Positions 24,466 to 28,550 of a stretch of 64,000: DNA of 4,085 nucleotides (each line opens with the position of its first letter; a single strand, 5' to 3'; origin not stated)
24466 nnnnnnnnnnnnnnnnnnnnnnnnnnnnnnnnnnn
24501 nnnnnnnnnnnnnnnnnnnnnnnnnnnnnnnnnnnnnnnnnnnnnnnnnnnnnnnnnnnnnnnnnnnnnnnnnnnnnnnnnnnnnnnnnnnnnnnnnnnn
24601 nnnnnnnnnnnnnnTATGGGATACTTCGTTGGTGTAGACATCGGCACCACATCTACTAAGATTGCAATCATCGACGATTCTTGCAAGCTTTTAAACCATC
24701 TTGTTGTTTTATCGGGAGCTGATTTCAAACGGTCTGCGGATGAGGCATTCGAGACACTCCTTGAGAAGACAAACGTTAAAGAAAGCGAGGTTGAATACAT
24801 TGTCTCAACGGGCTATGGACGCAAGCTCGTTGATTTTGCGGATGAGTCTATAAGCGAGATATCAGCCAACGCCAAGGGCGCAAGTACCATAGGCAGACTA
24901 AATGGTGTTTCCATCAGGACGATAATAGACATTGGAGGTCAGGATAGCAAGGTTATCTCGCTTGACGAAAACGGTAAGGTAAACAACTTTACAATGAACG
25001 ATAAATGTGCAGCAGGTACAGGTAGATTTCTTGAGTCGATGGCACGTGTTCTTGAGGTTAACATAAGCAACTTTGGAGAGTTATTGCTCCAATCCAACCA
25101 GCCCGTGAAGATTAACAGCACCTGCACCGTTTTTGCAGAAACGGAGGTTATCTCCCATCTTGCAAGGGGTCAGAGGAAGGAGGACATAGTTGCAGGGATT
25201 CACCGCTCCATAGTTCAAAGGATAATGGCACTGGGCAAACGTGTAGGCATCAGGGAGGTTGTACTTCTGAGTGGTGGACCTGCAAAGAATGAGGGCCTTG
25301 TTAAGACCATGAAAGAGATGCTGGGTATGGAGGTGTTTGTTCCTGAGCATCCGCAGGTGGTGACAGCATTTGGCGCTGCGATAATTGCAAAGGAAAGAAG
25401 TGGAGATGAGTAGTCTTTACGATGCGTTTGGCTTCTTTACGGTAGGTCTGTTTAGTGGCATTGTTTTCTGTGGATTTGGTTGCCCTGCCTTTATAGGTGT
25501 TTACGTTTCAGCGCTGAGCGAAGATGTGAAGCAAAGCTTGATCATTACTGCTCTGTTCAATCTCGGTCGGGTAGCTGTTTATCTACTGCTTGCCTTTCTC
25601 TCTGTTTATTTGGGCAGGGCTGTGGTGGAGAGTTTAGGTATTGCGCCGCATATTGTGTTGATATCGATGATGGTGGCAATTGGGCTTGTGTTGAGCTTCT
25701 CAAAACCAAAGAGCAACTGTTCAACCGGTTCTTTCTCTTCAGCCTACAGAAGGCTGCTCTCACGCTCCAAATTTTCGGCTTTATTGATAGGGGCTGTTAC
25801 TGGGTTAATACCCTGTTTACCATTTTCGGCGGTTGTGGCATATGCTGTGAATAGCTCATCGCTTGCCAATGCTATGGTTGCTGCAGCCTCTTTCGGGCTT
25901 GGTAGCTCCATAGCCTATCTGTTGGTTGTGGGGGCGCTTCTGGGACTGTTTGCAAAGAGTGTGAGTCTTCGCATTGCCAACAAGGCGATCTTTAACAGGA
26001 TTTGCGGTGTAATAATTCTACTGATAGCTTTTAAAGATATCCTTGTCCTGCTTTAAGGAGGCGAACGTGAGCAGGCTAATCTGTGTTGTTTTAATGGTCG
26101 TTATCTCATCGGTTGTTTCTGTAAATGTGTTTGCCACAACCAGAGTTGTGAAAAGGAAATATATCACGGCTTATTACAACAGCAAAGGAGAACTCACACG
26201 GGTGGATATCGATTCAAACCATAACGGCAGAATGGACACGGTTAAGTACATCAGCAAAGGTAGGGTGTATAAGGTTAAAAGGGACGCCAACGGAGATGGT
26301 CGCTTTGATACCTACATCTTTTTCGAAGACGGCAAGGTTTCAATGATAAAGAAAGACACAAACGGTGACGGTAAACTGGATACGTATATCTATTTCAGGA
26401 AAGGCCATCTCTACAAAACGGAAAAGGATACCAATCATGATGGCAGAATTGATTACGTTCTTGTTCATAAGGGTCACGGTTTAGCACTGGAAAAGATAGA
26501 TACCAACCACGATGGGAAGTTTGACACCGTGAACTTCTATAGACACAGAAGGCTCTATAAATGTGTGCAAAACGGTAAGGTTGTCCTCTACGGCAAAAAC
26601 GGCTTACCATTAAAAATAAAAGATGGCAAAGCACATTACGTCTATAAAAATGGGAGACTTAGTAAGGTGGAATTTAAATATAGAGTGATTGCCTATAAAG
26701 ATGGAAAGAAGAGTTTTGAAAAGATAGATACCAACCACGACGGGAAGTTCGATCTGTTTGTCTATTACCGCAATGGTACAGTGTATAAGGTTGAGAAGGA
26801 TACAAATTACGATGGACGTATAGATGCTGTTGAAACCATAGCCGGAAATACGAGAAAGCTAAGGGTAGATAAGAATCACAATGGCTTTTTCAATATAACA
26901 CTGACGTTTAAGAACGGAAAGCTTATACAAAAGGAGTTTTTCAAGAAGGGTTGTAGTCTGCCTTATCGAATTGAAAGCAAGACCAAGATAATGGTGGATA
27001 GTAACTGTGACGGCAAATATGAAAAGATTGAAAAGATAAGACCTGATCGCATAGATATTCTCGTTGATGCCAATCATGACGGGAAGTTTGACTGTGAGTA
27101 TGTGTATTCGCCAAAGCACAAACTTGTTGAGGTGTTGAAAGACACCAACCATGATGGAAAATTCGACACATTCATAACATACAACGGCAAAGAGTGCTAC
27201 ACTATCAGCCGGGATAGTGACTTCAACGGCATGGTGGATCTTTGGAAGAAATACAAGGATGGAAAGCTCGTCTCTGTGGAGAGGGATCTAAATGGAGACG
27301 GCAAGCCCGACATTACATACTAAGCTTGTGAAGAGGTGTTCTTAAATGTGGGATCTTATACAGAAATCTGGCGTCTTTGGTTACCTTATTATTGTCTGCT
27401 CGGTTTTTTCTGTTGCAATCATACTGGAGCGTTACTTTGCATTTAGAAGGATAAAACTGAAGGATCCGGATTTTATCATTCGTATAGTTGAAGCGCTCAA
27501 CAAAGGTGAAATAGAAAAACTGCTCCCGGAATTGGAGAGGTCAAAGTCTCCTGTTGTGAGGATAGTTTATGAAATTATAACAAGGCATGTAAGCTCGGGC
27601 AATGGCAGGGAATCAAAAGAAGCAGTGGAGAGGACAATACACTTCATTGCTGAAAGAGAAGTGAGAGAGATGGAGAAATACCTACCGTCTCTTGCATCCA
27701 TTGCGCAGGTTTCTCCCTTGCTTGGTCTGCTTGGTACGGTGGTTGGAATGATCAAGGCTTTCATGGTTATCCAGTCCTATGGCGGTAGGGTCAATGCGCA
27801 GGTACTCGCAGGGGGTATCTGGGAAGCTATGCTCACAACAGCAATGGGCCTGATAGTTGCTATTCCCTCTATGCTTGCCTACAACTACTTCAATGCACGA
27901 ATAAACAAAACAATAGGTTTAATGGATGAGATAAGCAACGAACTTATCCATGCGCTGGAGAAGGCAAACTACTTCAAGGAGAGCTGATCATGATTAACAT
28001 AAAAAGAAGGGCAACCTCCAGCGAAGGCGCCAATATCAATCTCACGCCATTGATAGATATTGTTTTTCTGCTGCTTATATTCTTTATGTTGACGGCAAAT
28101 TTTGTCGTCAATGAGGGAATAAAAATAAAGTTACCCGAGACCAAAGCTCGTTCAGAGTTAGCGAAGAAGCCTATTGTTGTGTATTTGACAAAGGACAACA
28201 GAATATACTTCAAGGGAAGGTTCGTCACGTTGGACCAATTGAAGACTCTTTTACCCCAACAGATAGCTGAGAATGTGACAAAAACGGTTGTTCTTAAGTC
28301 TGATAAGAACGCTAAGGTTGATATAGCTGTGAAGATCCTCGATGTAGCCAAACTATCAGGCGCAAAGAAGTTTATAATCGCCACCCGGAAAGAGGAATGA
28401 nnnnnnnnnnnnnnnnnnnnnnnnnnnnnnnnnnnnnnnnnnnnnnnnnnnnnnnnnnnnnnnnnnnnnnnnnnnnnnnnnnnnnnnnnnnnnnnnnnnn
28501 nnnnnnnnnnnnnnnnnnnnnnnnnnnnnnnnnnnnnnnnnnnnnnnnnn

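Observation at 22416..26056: ATP-driven low-potential reductase module (single-subunit dehydratase/double-cubane-like protein plus activase) flanked by two membrane redox conduits inside a TonB uptake locus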

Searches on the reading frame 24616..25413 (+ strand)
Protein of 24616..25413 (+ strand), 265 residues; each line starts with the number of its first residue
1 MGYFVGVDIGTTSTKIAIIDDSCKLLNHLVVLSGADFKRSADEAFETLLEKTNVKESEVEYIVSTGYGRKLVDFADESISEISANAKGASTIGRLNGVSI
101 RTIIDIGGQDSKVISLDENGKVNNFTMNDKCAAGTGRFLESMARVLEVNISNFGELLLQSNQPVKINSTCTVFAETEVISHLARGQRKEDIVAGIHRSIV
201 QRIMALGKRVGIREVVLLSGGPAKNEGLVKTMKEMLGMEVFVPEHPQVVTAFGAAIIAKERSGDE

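Call 4: search_protein_families(library=pfam, proteins=[window:24616-25413:+], max_evalue=0.01)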
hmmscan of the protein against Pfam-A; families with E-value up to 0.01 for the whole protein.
window:24616-25413:+ (265 aa): 6 families
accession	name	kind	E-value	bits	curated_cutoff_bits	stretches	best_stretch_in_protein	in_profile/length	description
PF01869.26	BcrAD_BadFG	-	2.4e-63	214.7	31.5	1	5-258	1-271/271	BadF/BadG/BcrA/BcrD ATPase family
PF22521.2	HypF_C_2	-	0.00012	22.4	27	1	176-241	154-222/241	Carbamoyltransferase, Kae1-like Domain, second subdomain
PF02782.22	FGGY_C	-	0.00061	20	27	1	196-258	135-194/198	FGGY family of carbohydrate kinases, C-terminal domain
PF00370.27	FGGY_N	-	0.00063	19.9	28.8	0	3-27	1-25/245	FGGY family of carbohydrate kinases, N-terminal domain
PF14450.12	FtsA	-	0.00086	20.1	31.8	1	5-253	1-127/127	Cell division protein FtsA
PF06723.19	MreB_Mbl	-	0.0029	16.9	27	0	213-260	274-321/327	MreB/Mbl protein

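Call 5: search_protein_families(library=ncbifam, proteins=[window:24616-25413:+], max_evalue=0.01)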
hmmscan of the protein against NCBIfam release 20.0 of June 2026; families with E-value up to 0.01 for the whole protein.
window:24616-25413:+ (265 aa): 15 families
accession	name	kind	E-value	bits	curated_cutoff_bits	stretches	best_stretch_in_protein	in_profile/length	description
TIGR00241.1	CoA_E_activ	domain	5.9e-80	268.4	125.4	1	4-257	2-248/248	acyl-CoA dehydratase activase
TIGR03192.1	benz_CoA_bzdQ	equivalog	1.4e-50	172.4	380.2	1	5-257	35-285/293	benzoyl-CoA reductase, bzd-type, subunit Q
TIGR02259.1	benz_CoA_red_A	equivalog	5.3e-50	170.4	578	1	43-236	214-405/432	benzoyl-CoA reductase subunit A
TIGR03286.1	methan_mark_15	hypoth_equivalog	4.9e-47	160.8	455.75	1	2-258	144-401/404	methanogenesis marker 15 protein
TIGR02261.1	benz_CoA_red_D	equivalog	1e-41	142.8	312.85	1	6-255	5-259/262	benzoyl-CoA reductase subunit D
NF009842.0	PRK13317.1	equivalog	6.8e-10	38.8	234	2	1-102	1-97/277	type II pantothenate kinase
TIGR01175.1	pilM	subfamily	2.5e-07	30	133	1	100-242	189-312/348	type IV pilus assembly protein PilM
TIGR01312.1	XylB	equivalog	1.9e-06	26.7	380.25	1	191-259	368-436/481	xylulokinase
NF011660.0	PRK15080.1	equivalog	1.4e-05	24.4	182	1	201-260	217-275/277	ethanolamine utilization protein EutJ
TIGR01315.1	5C_CHO_kinase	subfamily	7.2e-05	21.7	408.7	0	196-259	430-489/541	FGGY family pentulose kinase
NF003154.0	PRK04123.1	equivalog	0.0006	18.7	428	0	197-259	430-489/554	ribulokinase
TIGR01311.1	glycerol_kin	equivalog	0.002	16.5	590.35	0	215-260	404-448/496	glycerol kinase GlpK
TIGR03281.1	methan_mark_12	hypoth_equivalog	0.0031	16.8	180.85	0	4-62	1-54/326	methanogenesis marker 12 protein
TIGR02529.1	EutJ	subfamily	0.0045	16.5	152.1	0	209-255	192-237/239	ethanolamine utilization protein EutJ family protein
TIGR01314.1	gntK_FGGY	equivalog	0.0068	15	648.55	0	3-27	1-25/505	gluconokinase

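Call 80: search_solved_structures(query=window:24616-25410:+, show_alignments=2, max_evalue=1e-20)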
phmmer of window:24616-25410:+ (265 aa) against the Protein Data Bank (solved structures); distinct sequences matched with E-value up to 1e-20: 5.
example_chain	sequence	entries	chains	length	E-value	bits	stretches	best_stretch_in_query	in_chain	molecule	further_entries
9gai_D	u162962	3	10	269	2e-66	227.4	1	1-259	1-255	3-methylbenzoyl-CoA reductase alpha subunit MbdQ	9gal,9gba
4eht_A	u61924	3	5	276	2.4e-65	223.9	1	3-261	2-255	Activator of 2-hydroxyisocaproyl-CoA dehydratase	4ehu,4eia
1hux_A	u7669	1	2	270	3.7e-60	206.9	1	3-261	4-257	ACTIVATOR OF (R)-2-HYDROXYGLUTARYL-COA DEHYDRATASE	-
7yyl_E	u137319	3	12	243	1.7e-42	149.1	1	4-260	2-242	Putative CoA-substrate-specific enzyme activase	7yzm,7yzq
9gai_C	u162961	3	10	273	4.1e-42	147.8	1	1-258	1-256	3-methylbenzoyl-CoA reductase delta subunit MbdP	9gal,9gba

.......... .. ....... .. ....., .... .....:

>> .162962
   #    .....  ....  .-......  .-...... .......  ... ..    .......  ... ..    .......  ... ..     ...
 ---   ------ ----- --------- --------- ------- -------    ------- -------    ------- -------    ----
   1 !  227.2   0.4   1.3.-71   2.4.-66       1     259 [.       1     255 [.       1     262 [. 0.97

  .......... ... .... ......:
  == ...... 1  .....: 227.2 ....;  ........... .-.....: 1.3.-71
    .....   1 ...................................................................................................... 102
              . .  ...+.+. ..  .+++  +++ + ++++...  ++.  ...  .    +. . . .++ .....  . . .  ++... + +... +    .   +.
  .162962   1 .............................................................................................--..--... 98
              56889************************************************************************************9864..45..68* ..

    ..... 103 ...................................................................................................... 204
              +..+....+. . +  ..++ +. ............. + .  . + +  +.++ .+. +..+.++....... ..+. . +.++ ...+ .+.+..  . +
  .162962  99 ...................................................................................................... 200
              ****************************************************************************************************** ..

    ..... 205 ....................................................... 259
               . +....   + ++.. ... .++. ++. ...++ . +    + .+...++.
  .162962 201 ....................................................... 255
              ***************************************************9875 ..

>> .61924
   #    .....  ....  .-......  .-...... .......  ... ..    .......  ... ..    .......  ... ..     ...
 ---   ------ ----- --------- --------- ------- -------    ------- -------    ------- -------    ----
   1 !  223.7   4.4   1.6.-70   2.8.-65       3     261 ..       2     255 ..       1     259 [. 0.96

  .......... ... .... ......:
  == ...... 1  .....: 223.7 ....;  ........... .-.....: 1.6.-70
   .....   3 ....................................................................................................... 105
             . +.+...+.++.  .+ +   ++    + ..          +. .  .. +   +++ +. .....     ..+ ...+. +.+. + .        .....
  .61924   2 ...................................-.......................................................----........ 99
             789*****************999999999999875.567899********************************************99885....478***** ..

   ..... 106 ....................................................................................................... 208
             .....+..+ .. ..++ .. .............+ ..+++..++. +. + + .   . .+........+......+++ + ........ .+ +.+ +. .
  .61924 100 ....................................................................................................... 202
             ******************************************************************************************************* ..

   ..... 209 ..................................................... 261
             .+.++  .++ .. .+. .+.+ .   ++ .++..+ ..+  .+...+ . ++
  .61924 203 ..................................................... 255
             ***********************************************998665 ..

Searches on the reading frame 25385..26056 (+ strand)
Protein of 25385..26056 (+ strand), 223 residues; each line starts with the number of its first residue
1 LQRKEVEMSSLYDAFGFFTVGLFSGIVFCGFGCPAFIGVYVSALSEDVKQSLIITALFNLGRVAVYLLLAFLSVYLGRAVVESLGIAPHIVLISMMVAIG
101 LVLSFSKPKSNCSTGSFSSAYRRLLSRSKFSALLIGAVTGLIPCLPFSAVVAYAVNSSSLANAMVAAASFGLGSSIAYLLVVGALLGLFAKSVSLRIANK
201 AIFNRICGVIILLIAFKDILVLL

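Call 4: search_protein_families(library=pfam, proteins=[window:25385-26056:+], max_evalue=0.01)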
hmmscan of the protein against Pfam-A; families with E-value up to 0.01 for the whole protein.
window:25385-26056:+ (223 aa): 2 families
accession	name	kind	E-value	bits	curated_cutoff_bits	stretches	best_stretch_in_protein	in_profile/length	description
PF13386.12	DsbD_2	-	1.7e-19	71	24.9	1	17-214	2-196/199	Cytochrome C biogenesis protein transmembrane region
PF06942.17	GlpM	-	0.0023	18.8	25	1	137-198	23-84/107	GlpM protein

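Call 5: search_protein_families(library=ncbifam, proteins=[window:25385-26056:+], max_evalue=0.01)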
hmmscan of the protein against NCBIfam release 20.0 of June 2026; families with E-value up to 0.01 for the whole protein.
window:25385-26056:+ (223 aa): 1 family
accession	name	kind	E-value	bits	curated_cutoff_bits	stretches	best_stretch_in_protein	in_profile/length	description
NF040495.1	tranport_ArsG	equivalog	2.4e-05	23.9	200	1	15-209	8-211/225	aromatic aminobenezylarsenical efflux permease ArsG family transporter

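Call 63: search_solved_structures(query=window:25406-26053:+, max_evalue=10)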
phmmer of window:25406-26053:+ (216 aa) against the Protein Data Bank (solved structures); distinct sequences matched with E-value up to 10: 0.

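Call 79: find_homologous_proteins(query=window:25406-26053:+, max_evalue=0.00001)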
Query window:25406-26053:+ (216 aa): 1 proteins with E <= 0.00001 among 4323 candidates.
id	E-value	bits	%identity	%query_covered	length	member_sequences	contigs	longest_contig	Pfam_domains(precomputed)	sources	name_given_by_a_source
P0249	5.4e-122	423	100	100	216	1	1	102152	PF13386.13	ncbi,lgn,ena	-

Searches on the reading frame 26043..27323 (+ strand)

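Call 4: search_protein_families(library=pfam, proteins=[window:26043-27323:+], max_evalue=0.01)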
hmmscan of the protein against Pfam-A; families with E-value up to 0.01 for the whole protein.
window:26043-27323:+ (426 aa): 4 families
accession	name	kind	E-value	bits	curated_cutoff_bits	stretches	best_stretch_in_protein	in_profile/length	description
PF20009.4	GEVED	-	1.1e-06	29.8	24.4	0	228-292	6-70/78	GEVED domain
PF20615.3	DUF6802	-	1.4e-05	25.5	27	0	103-146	33-75/102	Family of unknown function (DUF6802)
PF13517.12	FG-GAP_3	-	0.0036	18.3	26.9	0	367-424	1-59/61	FG-GAP-like repeat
PF03870.21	RNA_pol_Rpb8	-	0.005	17.4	25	0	53-94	71-112/141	RNA polymerase Rpb8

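Call 5: search_protein_families(library=ncbifam, proteins=[window:26043-27323:+], max_evalue=0.01)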
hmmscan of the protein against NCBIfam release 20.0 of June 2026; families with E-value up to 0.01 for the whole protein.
window:26043-27323:+ (426 aa): 2 families
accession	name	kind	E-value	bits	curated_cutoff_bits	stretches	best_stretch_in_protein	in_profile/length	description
NF050087.1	Lsa25.6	equivalog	4.8e-16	58.9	150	3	79-141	82-148/196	Lsa25.6 family adhesin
TIGR02604.1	Piru_Ver_Nterm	subfamily_domain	0.0082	15.6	122.2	0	330-366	42-78/367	PVC-type heme-binding CxxCH protein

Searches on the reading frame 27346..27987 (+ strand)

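Call 4: search_protein_families(library=pfam, proteins=[window:27346-27987:+], max_evalue=0.01)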
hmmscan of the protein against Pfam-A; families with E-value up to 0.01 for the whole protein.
window:27346-27987:+ (213 aa): 1 family
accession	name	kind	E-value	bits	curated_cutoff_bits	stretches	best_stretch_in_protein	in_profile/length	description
PF01618.21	MotA_ExbB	-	3.4e-32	111.3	22.9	1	71-194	7-126/127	MotA/TolQ/ExbB proton channel family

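Call 5: search_protein_families(library=ncbifam, proteins=[window:27346-27987:+], max_evalue=0.01)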
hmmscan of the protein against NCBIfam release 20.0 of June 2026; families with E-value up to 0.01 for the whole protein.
window:27346-27987:+ (213 aa): 8 families
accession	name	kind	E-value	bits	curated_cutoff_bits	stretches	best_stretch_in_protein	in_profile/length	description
TIGR02796.1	tolQ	equivalog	2.2e-38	132.2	221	1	14-205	19-215/216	protein TolQ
TIGR02797.1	exbB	equivalog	5.1e-22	78.7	206.2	1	15-198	20-203/211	tonB-system energizer ExbB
NF008066.0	PRK10801.1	equivalog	1.7e-20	73.5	403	1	92-207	106-220/230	Tol-Pal system protein TolQ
NF007722.0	PRK10414.1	equivalog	4.7e-18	65.6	402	1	15-191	30-207/244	tol-pal system-associated acyl-CoA thioesterase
TIGR02805.1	exbB2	equivalog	7.7e-14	52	135.35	1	109-187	51-128/138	TonB-system energizer ExbB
NF005237.0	PRK06743.1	equivalog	0.00095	18.5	373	1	91-173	145-217/277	flagellar motor protein MotP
TIGR03818.1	MotA1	equivalog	0.0035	16.5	303.8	1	48-172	101-216/282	flagellar motor stator protein MotA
NF041792.2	2_anti-phage_ZorA2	equivalog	0.0064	15.1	700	1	125-184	55-114/550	type II Zorya anti-phage system protein ZorA2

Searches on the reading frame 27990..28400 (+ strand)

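Call 4: search_protein_families(library=pfam, proteins=[window:27990-28400:+], max_evalue=0.01)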
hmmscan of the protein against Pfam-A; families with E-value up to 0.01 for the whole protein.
window:27990-28400:+ (136 aa): 1 family
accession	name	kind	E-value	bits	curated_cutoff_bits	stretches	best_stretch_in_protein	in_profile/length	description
PF02472.21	ExbD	-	5.1e-34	117.5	25.4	1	11-134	3-127/128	Biopolymer transport protein ExbD/TolR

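Call 5: search_protein_families(library=ncbifam, proteins=[window:27990-28400:+], max_evalue=0.01)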
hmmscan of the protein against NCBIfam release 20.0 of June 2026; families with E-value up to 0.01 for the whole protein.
window:27990-28400:+ (136 aa): 5 families
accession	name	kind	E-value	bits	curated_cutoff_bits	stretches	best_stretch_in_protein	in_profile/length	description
TIGR02801.1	tolR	equivalog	4e-18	66.3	127.3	1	14-131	3-127/129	protein TolR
TIGR02804.1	ExbD_2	equivalog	9.8e-17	61.5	123.45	1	15-134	3-121/121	TonB system transport protein ExbD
NF008429.0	PRK11267.1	equivalog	4.2e-15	56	216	1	9-127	11-129/141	TonB system transport protein ExbD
TIGR02803.1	ExbD_1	equivalog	7.7e-14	51.9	152.95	1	15-127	3-115/122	TonB system transport protein ExbD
NF008248.0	PRK11024.1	equivalog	2e-07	31.2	162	1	9-100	9-99/142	colicin uptake protein TolR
